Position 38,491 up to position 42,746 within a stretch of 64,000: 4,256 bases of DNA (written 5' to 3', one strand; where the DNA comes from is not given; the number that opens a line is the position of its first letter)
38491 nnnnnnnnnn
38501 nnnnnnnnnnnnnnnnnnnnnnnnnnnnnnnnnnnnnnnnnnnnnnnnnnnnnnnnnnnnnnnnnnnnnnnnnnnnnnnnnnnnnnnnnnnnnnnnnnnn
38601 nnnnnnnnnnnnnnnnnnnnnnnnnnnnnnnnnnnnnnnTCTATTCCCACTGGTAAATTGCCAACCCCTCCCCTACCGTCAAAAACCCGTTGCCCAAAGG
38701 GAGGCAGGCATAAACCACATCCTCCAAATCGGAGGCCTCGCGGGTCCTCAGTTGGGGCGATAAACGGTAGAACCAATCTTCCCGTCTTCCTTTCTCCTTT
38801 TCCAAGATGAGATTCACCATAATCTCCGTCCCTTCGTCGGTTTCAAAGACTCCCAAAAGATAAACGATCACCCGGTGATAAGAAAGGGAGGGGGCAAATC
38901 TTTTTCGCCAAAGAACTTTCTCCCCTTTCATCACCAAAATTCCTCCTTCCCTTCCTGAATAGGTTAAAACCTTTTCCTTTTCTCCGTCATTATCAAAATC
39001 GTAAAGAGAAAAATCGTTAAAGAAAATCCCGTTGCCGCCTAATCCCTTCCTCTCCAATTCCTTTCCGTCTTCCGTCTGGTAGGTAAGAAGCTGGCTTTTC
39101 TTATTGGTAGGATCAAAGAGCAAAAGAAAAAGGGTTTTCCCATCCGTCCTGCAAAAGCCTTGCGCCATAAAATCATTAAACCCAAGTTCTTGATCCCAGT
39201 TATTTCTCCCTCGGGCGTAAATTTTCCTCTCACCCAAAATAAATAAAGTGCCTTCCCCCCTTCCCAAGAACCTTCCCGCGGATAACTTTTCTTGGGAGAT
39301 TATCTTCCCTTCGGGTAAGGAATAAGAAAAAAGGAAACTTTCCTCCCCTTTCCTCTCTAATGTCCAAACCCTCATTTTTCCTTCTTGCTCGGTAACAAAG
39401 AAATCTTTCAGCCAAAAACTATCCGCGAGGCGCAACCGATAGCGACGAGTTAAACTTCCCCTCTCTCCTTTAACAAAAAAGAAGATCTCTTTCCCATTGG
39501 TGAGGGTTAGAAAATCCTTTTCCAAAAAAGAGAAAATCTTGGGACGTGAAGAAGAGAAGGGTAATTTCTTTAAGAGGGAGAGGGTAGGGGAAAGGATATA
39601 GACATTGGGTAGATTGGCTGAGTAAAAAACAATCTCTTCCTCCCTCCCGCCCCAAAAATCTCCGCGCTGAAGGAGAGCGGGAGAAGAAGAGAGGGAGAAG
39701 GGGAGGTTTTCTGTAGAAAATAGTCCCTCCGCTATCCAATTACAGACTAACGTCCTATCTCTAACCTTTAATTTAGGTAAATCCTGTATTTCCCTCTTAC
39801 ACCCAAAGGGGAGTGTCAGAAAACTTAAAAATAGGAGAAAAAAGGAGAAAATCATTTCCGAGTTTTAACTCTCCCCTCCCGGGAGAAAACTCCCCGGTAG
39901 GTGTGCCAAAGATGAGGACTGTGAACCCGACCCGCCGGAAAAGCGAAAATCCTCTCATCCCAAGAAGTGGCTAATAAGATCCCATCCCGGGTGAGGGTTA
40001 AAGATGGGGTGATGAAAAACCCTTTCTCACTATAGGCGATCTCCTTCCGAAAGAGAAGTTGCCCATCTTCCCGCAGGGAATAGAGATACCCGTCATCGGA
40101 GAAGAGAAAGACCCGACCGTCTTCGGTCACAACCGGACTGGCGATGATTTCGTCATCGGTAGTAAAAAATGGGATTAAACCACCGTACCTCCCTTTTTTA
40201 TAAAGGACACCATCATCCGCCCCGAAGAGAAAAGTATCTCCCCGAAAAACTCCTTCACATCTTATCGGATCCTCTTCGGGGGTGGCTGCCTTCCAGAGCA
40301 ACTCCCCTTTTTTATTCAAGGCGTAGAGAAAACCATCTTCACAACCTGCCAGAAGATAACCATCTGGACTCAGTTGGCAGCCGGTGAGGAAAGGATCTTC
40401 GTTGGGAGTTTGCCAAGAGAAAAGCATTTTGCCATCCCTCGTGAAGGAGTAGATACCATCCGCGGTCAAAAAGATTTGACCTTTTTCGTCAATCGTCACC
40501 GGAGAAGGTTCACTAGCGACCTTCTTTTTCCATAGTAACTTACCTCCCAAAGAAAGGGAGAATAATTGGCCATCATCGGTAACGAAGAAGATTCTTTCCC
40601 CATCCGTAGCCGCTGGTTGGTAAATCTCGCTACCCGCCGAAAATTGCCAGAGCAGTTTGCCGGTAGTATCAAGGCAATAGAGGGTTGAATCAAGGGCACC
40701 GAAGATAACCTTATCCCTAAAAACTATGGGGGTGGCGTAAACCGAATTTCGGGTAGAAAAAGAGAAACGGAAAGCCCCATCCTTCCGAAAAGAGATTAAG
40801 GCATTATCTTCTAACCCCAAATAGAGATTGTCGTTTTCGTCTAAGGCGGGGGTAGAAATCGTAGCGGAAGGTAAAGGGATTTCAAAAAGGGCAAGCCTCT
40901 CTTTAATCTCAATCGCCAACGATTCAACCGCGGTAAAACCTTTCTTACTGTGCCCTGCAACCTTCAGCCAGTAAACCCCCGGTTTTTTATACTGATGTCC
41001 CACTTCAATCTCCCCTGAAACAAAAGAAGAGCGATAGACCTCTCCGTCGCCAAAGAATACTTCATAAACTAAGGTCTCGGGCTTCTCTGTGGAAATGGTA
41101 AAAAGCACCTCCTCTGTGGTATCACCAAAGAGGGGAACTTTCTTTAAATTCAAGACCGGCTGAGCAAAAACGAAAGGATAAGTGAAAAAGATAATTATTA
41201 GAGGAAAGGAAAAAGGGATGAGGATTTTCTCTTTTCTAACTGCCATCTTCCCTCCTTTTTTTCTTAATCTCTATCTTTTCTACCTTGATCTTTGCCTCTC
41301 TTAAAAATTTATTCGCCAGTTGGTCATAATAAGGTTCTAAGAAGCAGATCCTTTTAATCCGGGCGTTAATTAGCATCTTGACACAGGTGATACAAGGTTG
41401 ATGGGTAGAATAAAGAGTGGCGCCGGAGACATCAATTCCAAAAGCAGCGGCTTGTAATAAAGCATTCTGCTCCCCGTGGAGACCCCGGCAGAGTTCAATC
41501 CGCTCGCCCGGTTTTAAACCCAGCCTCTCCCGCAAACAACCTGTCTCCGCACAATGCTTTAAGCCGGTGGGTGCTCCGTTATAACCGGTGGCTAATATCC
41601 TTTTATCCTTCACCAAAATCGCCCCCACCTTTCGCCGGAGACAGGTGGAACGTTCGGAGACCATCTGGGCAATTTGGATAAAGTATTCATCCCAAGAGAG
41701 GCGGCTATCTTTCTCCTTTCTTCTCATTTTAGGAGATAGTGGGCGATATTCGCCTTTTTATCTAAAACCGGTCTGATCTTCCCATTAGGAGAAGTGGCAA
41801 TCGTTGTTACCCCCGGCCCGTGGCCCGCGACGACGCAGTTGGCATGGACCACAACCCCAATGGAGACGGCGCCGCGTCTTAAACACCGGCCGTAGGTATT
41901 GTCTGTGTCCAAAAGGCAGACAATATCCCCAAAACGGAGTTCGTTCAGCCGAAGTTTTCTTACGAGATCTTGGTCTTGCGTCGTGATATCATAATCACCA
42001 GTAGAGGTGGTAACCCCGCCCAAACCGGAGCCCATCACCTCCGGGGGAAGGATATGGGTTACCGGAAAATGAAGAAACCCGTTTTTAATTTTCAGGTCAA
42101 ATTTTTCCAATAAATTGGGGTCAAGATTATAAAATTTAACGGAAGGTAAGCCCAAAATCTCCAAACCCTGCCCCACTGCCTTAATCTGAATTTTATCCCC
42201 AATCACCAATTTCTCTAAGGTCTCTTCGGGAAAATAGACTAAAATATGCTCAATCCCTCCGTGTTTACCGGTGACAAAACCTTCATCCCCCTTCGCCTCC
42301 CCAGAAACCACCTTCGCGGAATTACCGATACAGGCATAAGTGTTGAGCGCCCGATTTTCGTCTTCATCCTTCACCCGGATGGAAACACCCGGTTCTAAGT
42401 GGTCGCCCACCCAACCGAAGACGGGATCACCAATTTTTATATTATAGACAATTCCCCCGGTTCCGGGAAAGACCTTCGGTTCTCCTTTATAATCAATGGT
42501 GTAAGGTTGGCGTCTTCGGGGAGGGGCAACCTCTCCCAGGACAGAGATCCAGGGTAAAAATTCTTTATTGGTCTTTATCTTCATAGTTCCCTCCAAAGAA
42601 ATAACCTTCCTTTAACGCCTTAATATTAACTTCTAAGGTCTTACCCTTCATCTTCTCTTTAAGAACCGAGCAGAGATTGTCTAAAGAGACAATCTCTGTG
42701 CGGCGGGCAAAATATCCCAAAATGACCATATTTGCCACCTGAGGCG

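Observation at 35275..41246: Unknown signalling module: three exported/membrane beta-propeller-like proteins followed by a sigma-54 enhancer-binding protein, all start/stop coupled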

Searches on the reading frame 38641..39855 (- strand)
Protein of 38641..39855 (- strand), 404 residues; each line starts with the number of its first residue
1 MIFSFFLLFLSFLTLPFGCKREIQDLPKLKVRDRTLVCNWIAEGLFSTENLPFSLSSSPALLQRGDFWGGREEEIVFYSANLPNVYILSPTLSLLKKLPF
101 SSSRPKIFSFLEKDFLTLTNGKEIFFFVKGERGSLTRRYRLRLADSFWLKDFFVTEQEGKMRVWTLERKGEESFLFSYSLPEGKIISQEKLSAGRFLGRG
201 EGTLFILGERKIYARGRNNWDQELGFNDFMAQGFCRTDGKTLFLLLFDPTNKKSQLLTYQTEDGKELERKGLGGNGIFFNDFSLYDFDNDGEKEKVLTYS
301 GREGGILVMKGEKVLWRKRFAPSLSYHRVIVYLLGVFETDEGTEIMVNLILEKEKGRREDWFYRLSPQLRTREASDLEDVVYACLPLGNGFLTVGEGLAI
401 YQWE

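Call 4: search_protein_families(library=pfam, proteins=[window:38641-39855:-], max_evalue=0.1)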
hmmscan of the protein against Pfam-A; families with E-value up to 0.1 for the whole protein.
window:38641-39855:- (404 aa): 1 family
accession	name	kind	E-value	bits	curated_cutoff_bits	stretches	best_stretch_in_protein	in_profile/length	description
PF13517.12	FG-GAP_3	-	0.061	14.4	26.9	0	238-292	5-56/61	FG-GAP-like repeat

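Call 5: search_protein_families(library=ncbifam, proteins=[window:38641-39855:-], max_evalue=0.1)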
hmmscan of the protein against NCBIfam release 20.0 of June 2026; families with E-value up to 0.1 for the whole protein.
window:38641-39855:- (404 aa): 0 families

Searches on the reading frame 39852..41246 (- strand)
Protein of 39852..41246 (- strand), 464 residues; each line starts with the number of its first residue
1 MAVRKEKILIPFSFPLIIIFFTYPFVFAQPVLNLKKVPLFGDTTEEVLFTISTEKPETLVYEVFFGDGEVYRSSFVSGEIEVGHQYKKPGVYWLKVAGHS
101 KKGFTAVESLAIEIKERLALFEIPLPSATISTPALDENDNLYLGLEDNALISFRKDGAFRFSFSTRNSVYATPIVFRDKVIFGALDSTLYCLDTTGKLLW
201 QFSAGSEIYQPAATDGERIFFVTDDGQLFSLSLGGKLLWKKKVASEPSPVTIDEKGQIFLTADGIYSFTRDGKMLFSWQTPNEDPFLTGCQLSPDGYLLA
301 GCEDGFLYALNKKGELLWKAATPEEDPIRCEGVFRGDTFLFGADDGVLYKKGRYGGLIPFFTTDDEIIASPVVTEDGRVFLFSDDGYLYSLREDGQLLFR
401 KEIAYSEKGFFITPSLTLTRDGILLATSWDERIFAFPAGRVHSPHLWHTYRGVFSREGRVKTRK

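Call 4: search_protein_families(library=pfam, proteins=[window:39852-41246:-], max_evalue=0.1)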
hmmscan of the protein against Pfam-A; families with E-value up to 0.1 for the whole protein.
window:39852-41246:- (464 aa): 9 families
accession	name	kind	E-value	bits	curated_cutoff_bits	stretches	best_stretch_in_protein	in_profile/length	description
PF13570.13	Beta-prop_ACSF4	-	5.8e-30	105.2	133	3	111-248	117-262/329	Beta-alanine-activating enzyme, beta-propeller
PF13360.13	PQQ_2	-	5.6e-24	85.5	27.6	3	186-323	2-147/233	Outer membrane protein assembly factor BamB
PF25292.1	Beta-prop_CGLA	-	3.2e-10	40.4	26.8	1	178-205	45-72/316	Lambda-carrageenase beta-propeller domain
PF18911.6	PKD_4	-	0.0015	19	27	1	41-105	14-75/85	PKD domain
PF14517.12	Tachylectin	-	0.0026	18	29.8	0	250-323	86-158/230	Tachylectin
PF00801.26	PKD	-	0.0028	18.1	23.5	1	36-103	6-70/80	PKD domain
PF18975.6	DUF5711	-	0.025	14.3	26.3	0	188-300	38-155/344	Family of unknown function (DUF5711)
PF24796.1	WDR55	-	0.043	13.3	200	1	293-388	147-245/296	WDR55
PF00400.38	WD40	-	0.097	13.7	27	0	284-307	12-35/39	WD domain, G-beta repeat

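Call 5: search_protein_families(library=ncbifam, proteins=[window:39852-41246:-], max_evalue=0.1)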
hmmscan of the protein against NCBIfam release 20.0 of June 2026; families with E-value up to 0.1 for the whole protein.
window:39852-41246:- (464 aa): 6 families
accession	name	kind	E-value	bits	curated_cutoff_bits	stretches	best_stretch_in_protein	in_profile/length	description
TIGR03300.1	assembly_YfgL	equivalog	1.5e-16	60.1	285.2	1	137-274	64-202/377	outer membrane protein assembly factor BamB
NF008351.0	PRK11138.1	equivalog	2.4e-11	42.8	423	1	215-350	255-390/394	outer membrane protein assembly factor BamB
NF053615.1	SerThrKinAfsKStmc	equivalog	3.9e-10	39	1300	2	160-243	689-772/809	protein serine/threonine kinase AfsK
TIGR03075.1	PQQ_enz_alc_DH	subfamily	5.8e-08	31.8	480.05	1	158-253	50-158/530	PQQ-dependent dehydrogenase, methanol/ethanol family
TIGR04528.1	acido_non_PQQ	subfamily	4.8e-07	28.9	650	1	166-246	47-133/493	acido-empty-quinoprotein group A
NF058578.1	CPR_pilus_PamR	equivalog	0.0032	16.4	300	1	65-106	187-230/297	pilus system RbmA-like protein PamR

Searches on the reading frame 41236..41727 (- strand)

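Call 4: search_protein_families(library=pfam, proteins=[window:41236-41727:-], max_evalue=0.1)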
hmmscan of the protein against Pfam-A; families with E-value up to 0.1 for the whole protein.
window:41236-41727:- (163 aa): 3 families
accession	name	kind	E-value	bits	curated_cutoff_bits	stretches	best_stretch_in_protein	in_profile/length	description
PF00383.29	dCMP_cyt_deam_1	-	7.1e-25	87.3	25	1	11-130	2-101/102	Cytidine and deoxycytidylate deaminase zinc-binding region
PF14437.12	MafB19-deam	-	2.1e-19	70.2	27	1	11-136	2-106/142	MafB19-like deaminase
PF14439.12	Bd3614-deam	-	0.007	16.8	38.5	1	83-124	35-79/113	Bd3614-like deaminase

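Call 5: search_protein_families(library=ncbifam, proteins=[window:41236-41727:-], max_evalue=0.1)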
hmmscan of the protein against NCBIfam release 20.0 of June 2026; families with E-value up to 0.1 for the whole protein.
window:41236-41727:- (163 aa): 5 families
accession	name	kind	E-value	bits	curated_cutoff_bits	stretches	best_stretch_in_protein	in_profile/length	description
TIGR02571.1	ComEB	equivalog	5.2e-39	133.6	219.45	1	9-157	2-143/151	ComE operon protein 2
NF041025.1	antiphage_deaminase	equivalog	5.4e-26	91.4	400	2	74-147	329-403/437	anti-phage dCTP deaminase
NF008113.2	PRK10860.1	equivalog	1.3e-08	34.9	150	1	13-129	7-103/165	tRNA adenosine(34) deaminase TadA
TIGR00326.1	eubact_ribD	equivalog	0.00041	19.7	156.35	1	33-150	20-117/343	bifunctional diaminohydroxyphosphoribosylaminopyrimidine deaminase/5-amino-6-(5-phosphoribosylamino)uracil reductase RibD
TIGR01439.1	lp_hng_hel_AbrB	domain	0.064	13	28.3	1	66-79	17-30/44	transcriptional regulator, AbrB family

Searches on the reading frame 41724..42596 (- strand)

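Call 4: search_protein_families(library=pfam, proteins=[window:41724-42596:-], max_evalue=0.1)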
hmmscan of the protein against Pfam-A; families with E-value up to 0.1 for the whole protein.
window:41724-42596:- (290 aa): 2 families
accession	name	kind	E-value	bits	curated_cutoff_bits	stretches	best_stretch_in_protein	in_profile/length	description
PF14505.12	DUF4438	-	3.5e-59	198.8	24.9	1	32-164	1-135/135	Domain of unknown function (DUF4438), N-terminal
PF20999.2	DUF4438_C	-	1.8e-48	163.9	27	1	166-288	2-124/124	Domain of unknown function (DUF4438), C-terminal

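Call 5: search_protein_families(library=ncbifam, proteins=[window:41724-42596:-], max_evalue=0.1)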
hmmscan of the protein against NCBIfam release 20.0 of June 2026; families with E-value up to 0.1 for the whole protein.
window:41724-42596:- (290 aa): 0 families
